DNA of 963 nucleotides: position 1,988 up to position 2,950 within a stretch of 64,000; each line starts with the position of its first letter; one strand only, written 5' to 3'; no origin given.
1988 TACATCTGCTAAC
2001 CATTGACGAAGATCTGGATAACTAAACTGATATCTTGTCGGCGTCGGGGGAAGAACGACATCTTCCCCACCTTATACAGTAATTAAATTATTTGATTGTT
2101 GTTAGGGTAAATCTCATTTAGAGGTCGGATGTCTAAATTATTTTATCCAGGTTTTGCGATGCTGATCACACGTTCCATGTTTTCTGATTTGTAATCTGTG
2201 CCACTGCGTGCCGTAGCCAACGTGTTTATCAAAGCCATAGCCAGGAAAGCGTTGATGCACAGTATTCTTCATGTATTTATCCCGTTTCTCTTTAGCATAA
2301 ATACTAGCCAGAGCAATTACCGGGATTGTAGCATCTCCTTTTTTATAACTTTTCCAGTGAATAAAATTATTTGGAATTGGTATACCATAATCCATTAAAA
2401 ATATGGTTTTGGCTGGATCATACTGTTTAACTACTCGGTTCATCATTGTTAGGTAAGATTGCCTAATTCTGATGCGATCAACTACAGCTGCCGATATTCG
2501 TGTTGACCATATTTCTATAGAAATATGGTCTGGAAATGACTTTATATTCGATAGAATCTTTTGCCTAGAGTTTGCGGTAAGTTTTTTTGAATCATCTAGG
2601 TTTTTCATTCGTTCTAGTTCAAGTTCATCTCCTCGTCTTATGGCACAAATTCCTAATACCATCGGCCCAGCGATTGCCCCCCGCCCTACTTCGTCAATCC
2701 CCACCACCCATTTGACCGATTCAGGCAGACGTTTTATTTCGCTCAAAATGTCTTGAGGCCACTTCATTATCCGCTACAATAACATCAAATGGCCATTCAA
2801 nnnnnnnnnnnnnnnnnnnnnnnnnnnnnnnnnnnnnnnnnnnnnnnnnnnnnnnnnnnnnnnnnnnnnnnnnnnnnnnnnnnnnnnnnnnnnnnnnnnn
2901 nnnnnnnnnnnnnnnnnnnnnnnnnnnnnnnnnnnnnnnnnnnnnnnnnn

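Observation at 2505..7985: Identical 22-bp perfect palindrome inside the rnhB coding sequence and again downstream of thrS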

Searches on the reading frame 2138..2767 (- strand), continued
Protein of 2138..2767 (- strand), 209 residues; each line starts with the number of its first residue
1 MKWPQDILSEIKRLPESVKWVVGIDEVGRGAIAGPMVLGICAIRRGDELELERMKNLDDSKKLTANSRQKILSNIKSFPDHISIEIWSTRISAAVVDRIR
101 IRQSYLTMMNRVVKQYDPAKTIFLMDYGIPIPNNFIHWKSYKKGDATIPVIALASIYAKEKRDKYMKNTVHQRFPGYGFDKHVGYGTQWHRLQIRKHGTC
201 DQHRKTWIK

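Call 34: find_encoding_contigs(protein=P0008, flank=10000, max_places=2)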
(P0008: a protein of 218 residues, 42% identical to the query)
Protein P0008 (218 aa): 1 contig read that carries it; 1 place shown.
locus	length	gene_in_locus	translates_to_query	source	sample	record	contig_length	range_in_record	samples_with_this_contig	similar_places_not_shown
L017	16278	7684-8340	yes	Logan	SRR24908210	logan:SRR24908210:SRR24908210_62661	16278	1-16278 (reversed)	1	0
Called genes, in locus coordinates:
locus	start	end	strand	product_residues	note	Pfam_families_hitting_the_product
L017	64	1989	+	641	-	PF00158:Sigma54_activat (faint), PF01078:Mg_chelatase (faint), PF12775:AAA_7 (faint), PF25199:nSTAND_NTPase5 (weak), PF07724:AAA_2, PF00004:AAA, PF07728:AAA_5 (weak), PF10431:ClpB_D2-small, +4 more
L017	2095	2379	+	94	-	-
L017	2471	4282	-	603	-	PF00587:tRNA-synt_2b, PF03129:HGTP_anticodon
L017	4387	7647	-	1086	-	PF02811:PHP, PF07733:DNA_pol3_alpha, PF17657:DNA_pol3_finger, PF14579:HHH_6, PF01336:tRNA_anti-codon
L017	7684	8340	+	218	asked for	PF01351:RNase_HII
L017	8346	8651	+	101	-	PF01783:Ribosomal_L32p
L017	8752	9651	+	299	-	PF01029:NusB, PF00293:NUDIX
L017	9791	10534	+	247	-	PF22935:RM44_endonuclase, PF14622:Ribonucleas_3_3, PF00636:Ribonuclease_3, PF00035:dsrm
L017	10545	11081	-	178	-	PF07963:N_methyl (weak)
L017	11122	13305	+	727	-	PF00005:ABC_tran (faint), PF02463:SMC_N, PF13175:AAA_15, PF13476:AAA_23, PF13304:AAA_21 (weak)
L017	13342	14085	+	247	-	PF18306:LDcluster4, PF03641:Lysine_decarbox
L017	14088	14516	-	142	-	PF00856:SET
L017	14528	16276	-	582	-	?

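Call 38: find_related_loci(query=A2, collection=genome_contigs, flank=8000)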
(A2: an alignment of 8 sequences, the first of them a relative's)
Query A2 (209 aa) in genome_contigs; peptide patterns used: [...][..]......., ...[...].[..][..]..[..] (x = any residue, [..] = any of these).
600 stretches matched a pattern (row limit reached: there are more); 583 encode a relative of the query (tblastn E <= 1e-3); the best 80 are kept; 80 distinct loci.
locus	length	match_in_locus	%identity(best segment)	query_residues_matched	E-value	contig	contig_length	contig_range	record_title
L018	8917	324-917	38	19-209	3e-32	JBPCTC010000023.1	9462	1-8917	MAG: Minisyncoccia bacterium S1Ck117_162998_flag_1_multi_6.0000_len_9462, whole genome shotgun sequence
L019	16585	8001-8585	34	18-209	7e-32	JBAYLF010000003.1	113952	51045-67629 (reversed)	MAG: Candidatus Paceibacterota bacterium isolate SO_2016_GW1_97 scaffold00382_OW334_2016, whole genome shotgun sequence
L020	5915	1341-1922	37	19-208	1e-31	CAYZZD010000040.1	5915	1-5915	MAG TPA_asm: uncultured Candidatus Saccharibacteria bacterium isolate SRP135725_co1_105 genome assembly, contig: NODE_20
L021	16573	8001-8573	36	18-209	1e-31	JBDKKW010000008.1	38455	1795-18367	MAG: Candidatus Parcubacteria bacterium isolate hopbrook_2019_sw_WHONDRS-S19S_0012_A_bin.19 scaffold_0000024, whole geno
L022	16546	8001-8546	38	16-207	2e-31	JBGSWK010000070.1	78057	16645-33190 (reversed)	MAG: Pyrinomonadaceae bacterium isolate JTS-AC48 k141_2573519, whole genome shotgun sequence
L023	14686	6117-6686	37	8-208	3e-31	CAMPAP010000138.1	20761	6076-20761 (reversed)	MAG: uncultured Lachnospiraceae bacterium isolate SRR873609_bin.63_metaWRAP_v1.3_MAG genome assembly, contig: ERZ1756109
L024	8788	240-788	40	19-209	3e-31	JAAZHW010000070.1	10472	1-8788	MAG: Parcubacteria group bacterium isolate AS16jrsBPLL_9 26290_AS16, whole genome shotgun sequence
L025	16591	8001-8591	35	18-209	3e-31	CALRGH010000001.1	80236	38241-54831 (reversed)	MAG: Candidatus Nomurabacteria bacterium isolate TrH-25oct19-77 genome assembly, contig: TrH-25oct19-C367, whole genome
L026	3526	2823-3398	36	19-208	2e-30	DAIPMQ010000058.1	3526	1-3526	MAG TPA_asm: Parcubacteria group bacterium isolate CTOTU41360 NODE_26526_length_3526_cov_2.982426, whole genome shotgun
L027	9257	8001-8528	38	21-207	3e-29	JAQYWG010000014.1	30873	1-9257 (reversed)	MAG: Thermodesulfobacteriota bacterium isolate Hel238_bin70strict NODE_14_length_30873_cov_7.835531, whole genome shotgu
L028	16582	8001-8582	40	21-207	2e-29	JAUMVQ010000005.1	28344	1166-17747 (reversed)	MAG: Desulfovibrionaceae bacterium isolate S12M_St_47 NODE_774_length_28344_cov_7.680017, whole genome shotgun sequence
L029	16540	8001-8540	35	17-207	1e-29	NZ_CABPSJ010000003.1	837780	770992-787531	Pandoraea communis strain LMG 31110, whole genome shotgun sequence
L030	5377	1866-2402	38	19-207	3e-29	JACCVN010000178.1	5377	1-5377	MAG: Parachlamydiaceae bacterium isolate MGR_bin127 SD2897-2912_k127_2429746, whole genome shotgun sequence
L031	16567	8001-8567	35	8-207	3e-29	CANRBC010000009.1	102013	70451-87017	MAG: uncultured Clostridia bacterium isolate Lapin-030__bin20 genome assembly, contig: Lapin-030__NODE_267_length_102013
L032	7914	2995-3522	37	21-207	3e-29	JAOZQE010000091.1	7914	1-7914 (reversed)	MAG: bacterium isolate GMC4.metabat2.86 GMC4_15231_length_7914_cov_36.265046, whole genome shotgun sequence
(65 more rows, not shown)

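Call 53: list_cluster_members(proteins=[P0001, P0121, P0122, P0004])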
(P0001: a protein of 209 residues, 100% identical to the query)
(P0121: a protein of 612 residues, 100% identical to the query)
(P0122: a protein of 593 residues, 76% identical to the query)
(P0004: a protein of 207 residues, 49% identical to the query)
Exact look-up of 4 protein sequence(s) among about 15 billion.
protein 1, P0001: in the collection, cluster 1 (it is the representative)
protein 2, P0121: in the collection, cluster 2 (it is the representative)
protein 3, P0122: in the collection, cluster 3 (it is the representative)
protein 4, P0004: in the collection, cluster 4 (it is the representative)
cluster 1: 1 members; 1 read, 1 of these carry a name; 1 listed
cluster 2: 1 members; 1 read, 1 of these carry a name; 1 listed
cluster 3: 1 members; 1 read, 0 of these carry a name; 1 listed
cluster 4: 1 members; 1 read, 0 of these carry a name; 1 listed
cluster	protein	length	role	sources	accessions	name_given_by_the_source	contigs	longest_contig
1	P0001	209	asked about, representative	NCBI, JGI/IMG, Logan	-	ribonuclease HII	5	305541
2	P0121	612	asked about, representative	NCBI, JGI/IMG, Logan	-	threonyl-tRNA synthetase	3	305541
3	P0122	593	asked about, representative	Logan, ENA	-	-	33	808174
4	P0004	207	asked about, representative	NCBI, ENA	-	-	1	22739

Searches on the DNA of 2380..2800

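Call 75: search_rna_families(source=window, start=2380, end=2800, threshold=evalue, max_evalue=1)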
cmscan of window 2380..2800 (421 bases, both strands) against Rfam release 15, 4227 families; matches with E-value up to 1: 0.
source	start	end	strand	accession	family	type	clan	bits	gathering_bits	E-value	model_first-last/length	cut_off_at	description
